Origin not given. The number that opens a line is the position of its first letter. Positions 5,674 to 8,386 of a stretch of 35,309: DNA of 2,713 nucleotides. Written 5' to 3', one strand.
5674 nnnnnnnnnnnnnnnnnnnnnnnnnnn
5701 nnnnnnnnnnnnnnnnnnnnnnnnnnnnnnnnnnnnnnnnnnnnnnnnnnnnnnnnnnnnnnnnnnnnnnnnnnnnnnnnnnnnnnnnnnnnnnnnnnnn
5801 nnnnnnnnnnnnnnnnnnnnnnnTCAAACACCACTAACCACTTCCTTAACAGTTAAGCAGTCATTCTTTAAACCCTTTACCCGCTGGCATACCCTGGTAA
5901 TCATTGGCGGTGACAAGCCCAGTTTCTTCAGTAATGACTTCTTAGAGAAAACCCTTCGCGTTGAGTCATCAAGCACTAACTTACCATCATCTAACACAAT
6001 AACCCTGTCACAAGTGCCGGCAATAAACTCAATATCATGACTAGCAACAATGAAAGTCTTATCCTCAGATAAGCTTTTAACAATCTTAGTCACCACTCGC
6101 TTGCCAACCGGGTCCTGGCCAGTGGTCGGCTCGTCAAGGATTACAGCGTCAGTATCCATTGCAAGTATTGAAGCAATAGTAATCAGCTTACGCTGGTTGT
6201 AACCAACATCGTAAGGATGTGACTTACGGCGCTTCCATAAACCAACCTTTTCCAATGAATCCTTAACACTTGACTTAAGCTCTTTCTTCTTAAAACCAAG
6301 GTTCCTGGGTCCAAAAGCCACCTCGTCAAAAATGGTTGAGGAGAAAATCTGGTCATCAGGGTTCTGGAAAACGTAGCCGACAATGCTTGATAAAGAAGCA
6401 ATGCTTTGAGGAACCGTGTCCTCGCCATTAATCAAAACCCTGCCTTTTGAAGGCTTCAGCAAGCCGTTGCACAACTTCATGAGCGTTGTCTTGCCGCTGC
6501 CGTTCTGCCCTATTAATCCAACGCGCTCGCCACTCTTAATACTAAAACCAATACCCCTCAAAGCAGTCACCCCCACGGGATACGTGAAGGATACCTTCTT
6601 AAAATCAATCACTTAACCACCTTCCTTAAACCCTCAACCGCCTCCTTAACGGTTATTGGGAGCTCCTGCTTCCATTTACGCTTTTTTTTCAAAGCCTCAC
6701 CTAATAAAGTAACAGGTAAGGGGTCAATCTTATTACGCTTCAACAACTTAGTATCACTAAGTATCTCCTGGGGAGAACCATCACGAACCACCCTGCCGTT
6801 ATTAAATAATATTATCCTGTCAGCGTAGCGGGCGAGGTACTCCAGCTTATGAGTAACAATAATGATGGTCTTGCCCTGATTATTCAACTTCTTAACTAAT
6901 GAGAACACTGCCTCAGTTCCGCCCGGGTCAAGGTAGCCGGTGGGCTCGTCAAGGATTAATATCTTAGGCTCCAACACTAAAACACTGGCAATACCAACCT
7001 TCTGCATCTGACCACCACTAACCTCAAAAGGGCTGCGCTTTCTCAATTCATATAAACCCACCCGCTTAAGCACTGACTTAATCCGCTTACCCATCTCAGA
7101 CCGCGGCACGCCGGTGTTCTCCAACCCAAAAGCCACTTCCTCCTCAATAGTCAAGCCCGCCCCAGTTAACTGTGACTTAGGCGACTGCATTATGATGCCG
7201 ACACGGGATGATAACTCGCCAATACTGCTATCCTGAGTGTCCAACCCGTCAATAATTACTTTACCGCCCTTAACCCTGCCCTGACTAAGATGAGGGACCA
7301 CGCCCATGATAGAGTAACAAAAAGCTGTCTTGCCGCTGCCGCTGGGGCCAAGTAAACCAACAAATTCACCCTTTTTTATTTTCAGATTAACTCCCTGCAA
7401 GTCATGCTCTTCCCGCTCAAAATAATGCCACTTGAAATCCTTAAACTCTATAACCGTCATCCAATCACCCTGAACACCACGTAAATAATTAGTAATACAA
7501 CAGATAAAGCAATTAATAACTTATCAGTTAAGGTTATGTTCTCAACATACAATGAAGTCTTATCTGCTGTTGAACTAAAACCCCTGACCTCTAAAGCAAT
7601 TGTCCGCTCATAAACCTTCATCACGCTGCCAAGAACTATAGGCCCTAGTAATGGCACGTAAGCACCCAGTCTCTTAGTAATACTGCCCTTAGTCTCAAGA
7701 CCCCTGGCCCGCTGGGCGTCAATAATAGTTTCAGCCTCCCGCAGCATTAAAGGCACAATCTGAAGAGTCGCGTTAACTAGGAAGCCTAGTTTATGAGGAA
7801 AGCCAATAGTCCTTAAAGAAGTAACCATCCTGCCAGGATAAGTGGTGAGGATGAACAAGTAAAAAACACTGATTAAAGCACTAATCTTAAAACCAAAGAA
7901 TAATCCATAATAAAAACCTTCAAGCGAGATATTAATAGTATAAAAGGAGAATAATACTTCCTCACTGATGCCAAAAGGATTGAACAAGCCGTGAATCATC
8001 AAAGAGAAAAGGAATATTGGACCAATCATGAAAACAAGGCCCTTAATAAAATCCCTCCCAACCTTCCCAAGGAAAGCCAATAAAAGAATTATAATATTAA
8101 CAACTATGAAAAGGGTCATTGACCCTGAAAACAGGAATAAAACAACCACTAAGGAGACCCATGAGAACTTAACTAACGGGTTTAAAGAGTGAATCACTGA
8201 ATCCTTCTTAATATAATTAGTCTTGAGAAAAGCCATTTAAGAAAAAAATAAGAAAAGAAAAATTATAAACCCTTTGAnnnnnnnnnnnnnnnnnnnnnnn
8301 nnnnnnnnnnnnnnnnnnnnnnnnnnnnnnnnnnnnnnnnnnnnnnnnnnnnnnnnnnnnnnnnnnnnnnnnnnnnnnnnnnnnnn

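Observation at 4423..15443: Two diverged nucleoside-phosphorylase plus ECF-transporter cassettes: candidate dedicated nucleoside uptake and salvage system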

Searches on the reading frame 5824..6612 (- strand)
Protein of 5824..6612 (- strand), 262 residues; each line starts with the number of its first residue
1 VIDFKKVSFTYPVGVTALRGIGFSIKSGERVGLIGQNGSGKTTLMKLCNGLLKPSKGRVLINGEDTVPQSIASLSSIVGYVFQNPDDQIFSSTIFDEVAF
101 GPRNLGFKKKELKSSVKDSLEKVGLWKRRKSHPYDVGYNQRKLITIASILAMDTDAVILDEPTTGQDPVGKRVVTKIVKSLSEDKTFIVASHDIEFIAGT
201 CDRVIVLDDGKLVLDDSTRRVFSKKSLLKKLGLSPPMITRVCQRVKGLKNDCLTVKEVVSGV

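Call 3: search_protein_families(library=pfam, proteins=[window:5824-6612:-], max_evalue=0.01)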
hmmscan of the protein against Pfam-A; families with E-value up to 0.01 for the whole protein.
window:5824-6612:- (262 aa): 6 families
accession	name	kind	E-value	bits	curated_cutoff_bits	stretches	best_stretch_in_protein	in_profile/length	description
PF00005.33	ABC_tran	-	9e-27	94.8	25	1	18-164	1-137/137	ABC transporter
PF13304.12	AAA_21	-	1.7e-07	32.1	27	1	32-54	3-25/304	AAA domain, putative AbiEii toxin, Type IV TA system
PF13555.12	AAA_29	-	0.0033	17.6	27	1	30-58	24-51/61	P-loop containing region of AAA domain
PF02463.25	SMC_N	-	0.0045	16.9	40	0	32-199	28-204/220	RecF/RecN/SMC N terminal domain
PF13175.12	AAA_15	-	0.006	16.7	32.1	0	33-89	28-91/374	AAA ATPase domain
PF03266.21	NTPase_1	-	0.0076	16.6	23.9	0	96-161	36-103/168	NTPase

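Call 4: search_protein_families(library=ncbifam, proteins=[window:5824-6612:-], max_evalue=0.01)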
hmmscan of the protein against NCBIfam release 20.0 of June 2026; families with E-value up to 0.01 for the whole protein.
window:5824-6612:- (262 aa): 186 families (the best 25 are shown)
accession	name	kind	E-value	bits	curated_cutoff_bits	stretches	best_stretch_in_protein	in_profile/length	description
TIGR04521.1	ECF_ATPase_2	equivalog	5.6e-70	235.6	330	1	2-256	1-271/279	energy-coupling factor transporter ATPase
TIGR04520.1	ECF_ATPase_1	equivalog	5.2e-67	226.1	315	1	2-256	1-262/269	energy-coupling factor transporter ATPase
NF010157.0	PRK13636.1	equivalog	9e-59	199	463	1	2-245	6-253/285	cobalt transporter ATP-binding subunit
NF010158.0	PRK13637.1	equivalog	4.6e-58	196.6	390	1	12-256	17-271/287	energy-coupling factor transporter ATPase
NF010171.0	PRK13652.1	equivalog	4.8e-58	196.4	476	1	2-246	4-250/277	cobalt transporter ATP-binding subunit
TIGR01166.1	cbiO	subfamily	4.3e-53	179.6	211.8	1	11-196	1-189/190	cobalt ABC transporter, ATP-binding protein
NF010156.0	PRK13635.1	equivalog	2.5e-52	177.8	392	1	2-246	6-252/279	energy-coupling factor ABC transporter ATP-binding protein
NF010155.0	PRK13634.1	equivalog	3.3e-50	171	413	1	2-258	3-275/290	energy-coupling factor ABC transporter ATP-binding protein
NF010170.0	PRK13651.1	equivalog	7e-48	163.1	432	2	71-260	100-288/308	cobalt transporter ATP-binding subunit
NF010166.0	PRK13646.1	equivalog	5.8e-46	157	458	1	2-242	3-254/286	energy-coupling factor transporter ATPase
NF010167.0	PRK13648.1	subfamily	1.8e-44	152.1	241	1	1-259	7-266/269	energy-coupling factor transporter ATPase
TIGR03375.1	type_I_sec_LssB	subfamily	1.3e-40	139.4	693.1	1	2-225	466-692/696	type I secretion system permease/ATPase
NF010153.0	PRK13631.1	equivalog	3.1e-40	138.1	463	1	15-244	39-286/320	cobalt transporter ATP-binding subunit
NF010159.0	PRK13638.1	equivalog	3.5e-37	128.2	489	1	16-243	15-245/271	energy-coupling factor ABC transporter ATP-binding protein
TIGR00972.1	3a0107s01c2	equivalog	5.4e-36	124.2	343.2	1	3-225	3-234/248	phosphate ABC transporter ATP-binding protein PstB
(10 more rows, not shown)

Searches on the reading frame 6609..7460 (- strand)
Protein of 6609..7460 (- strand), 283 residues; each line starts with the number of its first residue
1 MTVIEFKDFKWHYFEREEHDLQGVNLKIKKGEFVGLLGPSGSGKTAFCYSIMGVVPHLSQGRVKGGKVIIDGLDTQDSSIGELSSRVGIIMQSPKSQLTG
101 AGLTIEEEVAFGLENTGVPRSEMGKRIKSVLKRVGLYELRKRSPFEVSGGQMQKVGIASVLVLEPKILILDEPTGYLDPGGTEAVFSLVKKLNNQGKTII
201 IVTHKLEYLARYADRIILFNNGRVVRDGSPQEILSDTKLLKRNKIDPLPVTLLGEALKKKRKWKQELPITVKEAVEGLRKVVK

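Call 3: search_protein_families(library=pfam, proteins=[window:6609-7460:-], max_evalue=0.01)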
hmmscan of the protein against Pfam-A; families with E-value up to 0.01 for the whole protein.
window:6609-7460:- (283 aa): 6 families
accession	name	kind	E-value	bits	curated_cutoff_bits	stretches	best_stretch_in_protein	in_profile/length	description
PF00005.33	ABC_tran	-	2.5e-27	96.6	25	1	21-174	1-136/137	ABC transporter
PF13304.12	AAA_21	-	3.1e-07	31.2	27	1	121-205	208-299/304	AAA domain, putative AbiEii toxin, Type IV TA system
PF02463.25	SMC_N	-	1.4e-05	25.1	40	1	32-212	25-205/220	RecF/RecN/SMC N terminal domain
PF20703.3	nSTAND1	-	0.0029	17.7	27.1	1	13-85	16-86/379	Novel STAND NTPase 1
PF01695.23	IstB_IS21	-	0.0033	17.4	24.1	0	162-203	151-193/238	IstB-like ATP binding protein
PF13166.12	AAA_13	-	0.0093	15.1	36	0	163-213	525-578/713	AAA domain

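Call 4: search_protein_families(library=ncbifam, proteins=[window:6609-7460:-], max_evalue=0.01)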
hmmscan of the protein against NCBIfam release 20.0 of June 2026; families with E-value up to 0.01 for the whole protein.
window:6609-7460:- (283 aa): 191 families (the best 25 are shown)
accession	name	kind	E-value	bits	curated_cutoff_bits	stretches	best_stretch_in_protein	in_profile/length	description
TIGR04520.1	ECF_ATPase_1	equivalog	4.9e-71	239.3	315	1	4-276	1-266/269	energy-coupling factor transporter ATPase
TIGR04521.1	ECF_ATPase_2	equivalog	3.8e-66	223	330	1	4-278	1-277/279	energy-coupling factor transporter ATPase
NF010156.0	PRK13635.1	equivalog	2.4e-57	194.2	392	1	3-278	5-272/279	energy-coupling factor ABC transporter ATP-binding protein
NF010158.0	PRK13637.1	equivalog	1.2e-56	191.9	390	1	17-282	19-281/287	energy-coupling factor transporter ATPase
NF010155.0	PRK13634.1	equivalog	2.3e-56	191.2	413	1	5-281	4-282/290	energy-coupling factor ABC transporter ATP-binding protein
NF010170.0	PRK13651.1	equivalog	1e-54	185.6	432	1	20-260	22-279/308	cobalt transporter ATP-binding subunit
NF010167.0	PRK13648.1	subfamily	6.1e-50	170.1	241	1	2-250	6-245/269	energy-coupling factor transporter ATPase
NF010157.0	PRK13636.1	equivalog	7.4e-49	166.4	463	1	2-280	4-277/285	cobalt transporter ATP-binding subunit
NF010171.0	PRK13652.1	equivalog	7.1e-48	163.1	476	1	1-260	1-252/277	cobalt transporter ATP-binding subunit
NF010166.0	PRK13646.1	equivalog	9.6e-46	156.3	458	1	17-264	19-264/286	energy-coupling factor transporter ATPase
TIGR00972.1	3a0107s01c2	equivalog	1.1e-43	149.4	343.2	1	4-238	2-235/248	phosphate ABC transporter ATP-binding protein PstB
NF007027.0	PRK09493.1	equivalog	1.4e-42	145.7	379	1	3-237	1-227/240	glutamine ABC transporter ATP-binding protein GlnQ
TIGR02673.1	FtsE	equivalog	1.3e-41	142.6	264.85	1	3-222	1-213/214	cell division ATP-binding protein FtsE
TIGR01166.1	cbiO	subfamily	2e-41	141.6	211.8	1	15-207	2-188/190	cobalt ABC transporter, ATP-binding protein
TIGR01188.1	drrA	subfamily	5e-41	141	312.45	1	20-244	8-214/302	daunorubicin resistance ABC transporter, ATP-binding protein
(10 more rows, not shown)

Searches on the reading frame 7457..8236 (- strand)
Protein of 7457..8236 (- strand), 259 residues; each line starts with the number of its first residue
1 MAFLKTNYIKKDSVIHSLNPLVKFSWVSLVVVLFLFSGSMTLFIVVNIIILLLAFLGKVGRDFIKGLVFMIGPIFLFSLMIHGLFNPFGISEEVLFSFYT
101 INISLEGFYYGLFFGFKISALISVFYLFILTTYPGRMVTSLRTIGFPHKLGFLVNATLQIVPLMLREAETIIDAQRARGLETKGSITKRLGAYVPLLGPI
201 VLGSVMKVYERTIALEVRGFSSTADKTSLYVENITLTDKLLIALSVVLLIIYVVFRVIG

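Call 3: search_protein_families(library=pfam, proteins=[window:7457-8236:-], max_evalue=0.01)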
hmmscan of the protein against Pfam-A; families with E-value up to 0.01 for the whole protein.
window:7457-8236:- (259 aa): 1 family
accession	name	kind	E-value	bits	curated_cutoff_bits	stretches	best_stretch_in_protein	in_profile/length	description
PF02361.21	CbiQ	-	2.4e-29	102.9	25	1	12-224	2-211/216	Cobalt transport protein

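Call 4: search_protein_families(library=ncbifam, proteins=[window:7457-8236:-], max_evalue=0.01)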
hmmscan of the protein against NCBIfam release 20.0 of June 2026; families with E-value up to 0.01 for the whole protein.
window:7457-8236:- (259 aa): 1 family
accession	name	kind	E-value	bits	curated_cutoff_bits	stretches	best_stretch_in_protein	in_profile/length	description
TIGR02454.1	ECF_T_CbiQ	equivalog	2.5e-17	63.4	111.8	1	19-218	2-200/200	cobalt ECF transporter T component CbiQ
